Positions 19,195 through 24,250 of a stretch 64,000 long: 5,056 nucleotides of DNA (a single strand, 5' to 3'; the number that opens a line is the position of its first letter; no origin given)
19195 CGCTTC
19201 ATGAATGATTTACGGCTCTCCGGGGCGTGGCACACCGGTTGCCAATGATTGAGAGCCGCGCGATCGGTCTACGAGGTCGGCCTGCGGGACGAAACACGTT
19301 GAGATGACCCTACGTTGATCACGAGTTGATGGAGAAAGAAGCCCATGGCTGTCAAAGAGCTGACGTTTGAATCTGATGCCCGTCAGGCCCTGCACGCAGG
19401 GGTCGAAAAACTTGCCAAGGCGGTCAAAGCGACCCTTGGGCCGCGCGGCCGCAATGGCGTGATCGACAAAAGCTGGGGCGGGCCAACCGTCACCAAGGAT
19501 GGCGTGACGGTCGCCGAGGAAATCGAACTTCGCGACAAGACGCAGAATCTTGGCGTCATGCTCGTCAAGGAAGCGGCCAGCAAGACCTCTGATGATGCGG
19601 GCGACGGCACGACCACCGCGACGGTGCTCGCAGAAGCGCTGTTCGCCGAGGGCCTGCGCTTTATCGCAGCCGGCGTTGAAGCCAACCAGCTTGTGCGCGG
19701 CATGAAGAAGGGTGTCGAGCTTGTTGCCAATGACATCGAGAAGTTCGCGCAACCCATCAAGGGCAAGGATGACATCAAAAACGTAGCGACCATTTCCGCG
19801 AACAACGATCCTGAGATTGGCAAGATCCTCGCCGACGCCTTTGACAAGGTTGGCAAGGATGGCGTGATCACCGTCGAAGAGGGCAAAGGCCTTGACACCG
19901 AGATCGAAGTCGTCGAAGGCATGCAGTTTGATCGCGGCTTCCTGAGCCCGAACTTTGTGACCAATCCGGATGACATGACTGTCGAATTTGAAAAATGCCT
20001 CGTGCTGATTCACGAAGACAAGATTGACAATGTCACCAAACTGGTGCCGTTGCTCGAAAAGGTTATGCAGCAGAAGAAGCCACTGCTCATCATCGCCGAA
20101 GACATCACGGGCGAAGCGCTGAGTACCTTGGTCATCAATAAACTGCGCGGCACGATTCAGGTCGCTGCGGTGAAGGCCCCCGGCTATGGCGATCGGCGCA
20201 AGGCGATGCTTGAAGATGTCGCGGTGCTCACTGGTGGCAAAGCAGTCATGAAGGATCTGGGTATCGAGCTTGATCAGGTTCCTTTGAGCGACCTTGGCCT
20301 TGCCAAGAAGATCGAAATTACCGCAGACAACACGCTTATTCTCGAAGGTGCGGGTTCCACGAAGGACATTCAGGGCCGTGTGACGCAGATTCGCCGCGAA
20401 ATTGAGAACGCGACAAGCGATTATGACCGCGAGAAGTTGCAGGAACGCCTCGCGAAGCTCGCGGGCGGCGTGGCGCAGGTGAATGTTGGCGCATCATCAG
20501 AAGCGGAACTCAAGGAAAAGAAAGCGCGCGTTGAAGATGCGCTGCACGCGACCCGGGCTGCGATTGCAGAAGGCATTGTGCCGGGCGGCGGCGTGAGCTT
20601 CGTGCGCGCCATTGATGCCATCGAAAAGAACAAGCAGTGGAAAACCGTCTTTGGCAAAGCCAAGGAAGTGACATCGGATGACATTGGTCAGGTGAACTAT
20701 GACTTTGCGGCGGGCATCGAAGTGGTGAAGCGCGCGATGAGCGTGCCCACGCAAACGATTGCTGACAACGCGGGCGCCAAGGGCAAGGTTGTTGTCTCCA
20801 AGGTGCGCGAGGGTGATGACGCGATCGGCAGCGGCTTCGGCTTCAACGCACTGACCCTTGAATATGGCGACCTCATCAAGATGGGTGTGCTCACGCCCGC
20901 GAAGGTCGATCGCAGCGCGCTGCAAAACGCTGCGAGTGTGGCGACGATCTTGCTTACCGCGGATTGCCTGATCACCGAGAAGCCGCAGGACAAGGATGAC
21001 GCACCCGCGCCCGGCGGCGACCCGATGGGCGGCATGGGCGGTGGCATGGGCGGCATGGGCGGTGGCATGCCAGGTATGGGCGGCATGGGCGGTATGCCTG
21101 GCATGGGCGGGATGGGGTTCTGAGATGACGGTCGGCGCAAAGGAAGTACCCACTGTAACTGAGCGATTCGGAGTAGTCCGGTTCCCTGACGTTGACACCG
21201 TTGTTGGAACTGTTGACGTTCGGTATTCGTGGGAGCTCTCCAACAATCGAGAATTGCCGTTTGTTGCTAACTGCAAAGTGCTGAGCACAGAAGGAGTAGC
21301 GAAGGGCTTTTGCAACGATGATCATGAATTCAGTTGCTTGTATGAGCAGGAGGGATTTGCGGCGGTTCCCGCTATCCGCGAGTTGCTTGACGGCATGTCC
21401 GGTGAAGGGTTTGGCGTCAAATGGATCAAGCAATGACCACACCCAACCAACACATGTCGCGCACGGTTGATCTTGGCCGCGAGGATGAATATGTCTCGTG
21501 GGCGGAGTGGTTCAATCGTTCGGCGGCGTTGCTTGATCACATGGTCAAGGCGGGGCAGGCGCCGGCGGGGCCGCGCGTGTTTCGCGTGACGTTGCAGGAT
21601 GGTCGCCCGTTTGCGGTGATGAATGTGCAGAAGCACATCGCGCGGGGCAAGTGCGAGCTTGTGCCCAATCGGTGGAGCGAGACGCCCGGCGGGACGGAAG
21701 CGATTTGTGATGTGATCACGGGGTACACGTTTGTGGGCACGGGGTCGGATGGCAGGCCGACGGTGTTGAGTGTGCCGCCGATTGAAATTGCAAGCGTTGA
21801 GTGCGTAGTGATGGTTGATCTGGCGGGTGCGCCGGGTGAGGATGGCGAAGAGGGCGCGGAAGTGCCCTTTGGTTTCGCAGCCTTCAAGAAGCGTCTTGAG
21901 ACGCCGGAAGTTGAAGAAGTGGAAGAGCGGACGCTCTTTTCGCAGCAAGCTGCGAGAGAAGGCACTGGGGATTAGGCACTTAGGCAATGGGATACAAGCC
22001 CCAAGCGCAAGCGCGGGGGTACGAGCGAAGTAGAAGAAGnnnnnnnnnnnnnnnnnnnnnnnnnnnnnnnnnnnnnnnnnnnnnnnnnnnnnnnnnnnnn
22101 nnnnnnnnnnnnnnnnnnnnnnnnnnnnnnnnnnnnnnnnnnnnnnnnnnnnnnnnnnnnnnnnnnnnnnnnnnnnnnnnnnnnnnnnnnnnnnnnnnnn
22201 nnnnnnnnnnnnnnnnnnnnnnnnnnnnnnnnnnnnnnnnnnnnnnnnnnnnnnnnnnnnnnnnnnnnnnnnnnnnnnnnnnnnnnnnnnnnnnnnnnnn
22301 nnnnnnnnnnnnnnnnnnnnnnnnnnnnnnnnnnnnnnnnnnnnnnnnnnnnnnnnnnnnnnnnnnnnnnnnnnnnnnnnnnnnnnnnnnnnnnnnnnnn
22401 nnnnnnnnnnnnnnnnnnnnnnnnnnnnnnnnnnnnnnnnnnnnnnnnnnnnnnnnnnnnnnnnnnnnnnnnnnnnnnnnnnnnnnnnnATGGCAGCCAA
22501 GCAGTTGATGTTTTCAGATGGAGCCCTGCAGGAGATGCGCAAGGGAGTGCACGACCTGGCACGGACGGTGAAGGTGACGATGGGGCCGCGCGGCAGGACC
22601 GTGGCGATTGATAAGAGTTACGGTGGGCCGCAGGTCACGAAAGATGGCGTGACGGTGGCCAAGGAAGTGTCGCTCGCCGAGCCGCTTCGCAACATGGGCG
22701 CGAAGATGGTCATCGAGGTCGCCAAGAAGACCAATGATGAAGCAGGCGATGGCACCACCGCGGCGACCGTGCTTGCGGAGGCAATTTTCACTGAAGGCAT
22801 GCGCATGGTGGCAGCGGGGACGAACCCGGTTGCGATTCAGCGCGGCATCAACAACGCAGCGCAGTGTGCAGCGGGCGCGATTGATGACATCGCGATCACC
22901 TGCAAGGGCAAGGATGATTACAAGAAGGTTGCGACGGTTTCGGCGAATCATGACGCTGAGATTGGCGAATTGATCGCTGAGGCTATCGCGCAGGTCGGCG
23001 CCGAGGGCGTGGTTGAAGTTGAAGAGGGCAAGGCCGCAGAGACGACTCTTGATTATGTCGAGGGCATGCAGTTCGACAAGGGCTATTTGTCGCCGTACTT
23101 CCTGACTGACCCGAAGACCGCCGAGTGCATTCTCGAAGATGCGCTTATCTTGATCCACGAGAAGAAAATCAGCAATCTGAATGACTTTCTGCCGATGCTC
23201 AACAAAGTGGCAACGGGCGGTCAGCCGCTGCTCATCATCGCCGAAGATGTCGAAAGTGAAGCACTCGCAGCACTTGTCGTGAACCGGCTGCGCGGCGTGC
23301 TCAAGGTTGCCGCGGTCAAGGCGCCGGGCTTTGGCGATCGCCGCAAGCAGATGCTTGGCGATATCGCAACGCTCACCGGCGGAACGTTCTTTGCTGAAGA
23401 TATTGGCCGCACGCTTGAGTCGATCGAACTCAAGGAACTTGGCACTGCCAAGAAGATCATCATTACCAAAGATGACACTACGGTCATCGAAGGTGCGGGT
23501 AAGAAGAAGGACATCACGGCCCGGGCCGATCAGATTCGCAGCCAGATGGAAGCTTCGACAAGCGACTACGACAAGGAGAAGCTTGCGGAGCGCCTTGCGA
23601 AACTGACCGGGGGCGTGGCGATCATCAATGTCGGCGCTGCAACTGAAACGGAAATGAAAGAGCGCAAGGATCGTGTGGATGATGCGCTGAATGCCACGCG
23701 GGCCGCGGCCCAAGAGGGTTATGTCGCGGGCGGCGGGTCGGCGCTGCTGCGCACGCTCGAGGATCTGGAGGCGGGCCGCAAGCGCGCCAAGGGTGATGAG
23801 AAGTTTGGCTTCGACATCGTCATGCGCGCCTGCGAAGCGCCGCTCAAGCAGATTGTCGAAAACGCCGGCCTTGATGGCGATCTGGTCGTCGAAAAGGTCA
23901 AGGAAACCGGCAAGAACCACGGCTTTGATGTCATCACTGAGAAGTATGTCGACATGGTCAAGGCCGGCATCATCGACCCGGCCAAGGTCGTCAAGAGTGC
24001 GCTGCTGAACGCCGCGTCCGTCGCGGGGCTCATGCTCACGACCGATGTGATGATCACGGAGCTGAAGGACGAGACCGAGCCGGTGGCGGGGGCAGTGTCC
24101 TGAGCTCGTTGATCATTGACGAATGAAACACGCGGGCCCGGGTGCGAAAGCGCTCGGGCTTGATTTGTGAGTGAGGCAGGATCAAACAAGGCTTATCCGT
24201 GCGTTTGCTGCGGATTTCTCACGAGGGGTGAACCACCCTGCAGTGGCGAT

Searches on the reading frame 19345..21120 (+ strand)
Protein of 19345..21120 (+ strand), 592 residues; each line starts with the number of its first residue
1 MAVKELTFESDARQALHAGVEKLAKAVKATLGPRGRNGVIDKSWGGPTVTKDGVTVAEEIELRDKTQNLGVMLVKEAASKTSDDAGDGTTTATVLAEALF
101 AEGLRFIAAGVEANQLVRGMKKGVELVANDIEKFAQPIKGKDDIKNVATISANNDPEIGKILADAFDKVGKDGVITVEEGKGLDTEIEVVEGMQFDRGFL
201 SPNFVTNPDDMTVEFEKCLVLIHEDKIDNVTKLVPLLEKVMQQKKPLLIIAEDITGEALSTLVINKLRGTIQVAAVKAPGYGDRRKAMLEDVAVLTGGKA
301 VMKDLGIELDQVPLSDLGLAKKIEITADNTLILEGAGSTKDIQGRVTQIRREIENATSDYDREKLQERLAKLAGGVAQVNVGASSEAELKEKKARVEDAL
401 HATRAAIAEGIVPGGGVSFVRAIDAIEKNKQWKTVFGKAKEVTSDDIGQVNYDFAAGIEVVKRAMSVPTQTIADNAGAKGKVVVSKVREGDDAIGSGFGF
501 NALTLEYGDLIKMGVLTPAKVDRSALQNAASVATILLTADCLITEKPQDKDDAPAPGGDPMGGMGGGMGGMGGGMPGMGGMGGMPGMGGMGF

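Call 28: search_protein_families(library=pfam, proteins=[window:19345-21120:+], max_evalue=0.00001)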
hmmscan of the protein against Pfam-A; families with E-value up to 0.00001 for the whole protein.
window:19345-21120:+ (592 aa): 1 family
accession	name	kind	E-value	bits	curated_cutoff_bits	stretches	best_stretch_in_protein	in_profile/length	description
PF00118.29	Cpn60_TCP1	-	7.2e-71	239.8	34.3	1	23-546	1-489/490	TCP-1/cpn60 chaperonin family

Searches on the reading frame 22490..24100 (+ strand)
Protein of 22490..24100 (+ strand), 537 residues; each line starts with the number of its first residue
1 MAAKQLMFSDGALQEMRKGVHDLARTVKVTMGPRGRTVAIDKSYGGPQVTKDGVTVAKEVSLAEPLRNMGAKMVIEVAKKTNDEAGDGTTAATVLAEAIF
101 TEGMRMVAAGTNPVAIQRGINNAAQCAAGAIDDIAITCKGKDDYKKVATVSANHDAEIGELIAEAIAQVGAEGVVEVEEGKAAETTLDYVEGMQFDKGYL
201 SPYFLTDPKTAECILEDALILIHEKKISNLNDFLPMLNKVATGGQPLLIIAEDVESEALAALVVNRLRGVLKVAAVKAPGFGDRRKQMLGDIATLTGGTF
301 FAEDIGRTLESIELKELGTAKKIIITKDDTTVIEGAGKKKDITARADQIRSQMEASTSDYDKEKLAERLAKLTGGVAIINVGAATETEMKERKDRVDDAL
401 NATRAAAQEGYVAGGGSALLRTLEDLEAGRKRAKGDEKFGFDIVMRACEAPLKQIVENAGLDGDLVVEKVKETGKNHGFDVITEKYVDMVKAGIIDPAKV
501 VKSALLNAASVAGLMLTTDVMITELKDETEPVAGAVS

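Call 28: search_protein_families(library=pfam, proteins=[window:22490-24100:+], max_evalue=0.00001)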
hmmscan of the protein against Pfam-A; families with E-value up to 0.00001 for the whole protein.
window:22490-24100:+ (537 aa): 1 family
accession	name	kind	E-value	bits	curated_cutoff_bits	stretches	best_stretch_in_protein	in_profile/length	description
PF00118.29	Cpn60_TCP1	-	2.1e-76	258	34.3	1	23-523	1-487/490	TCP-1/cpn60 chaperonin family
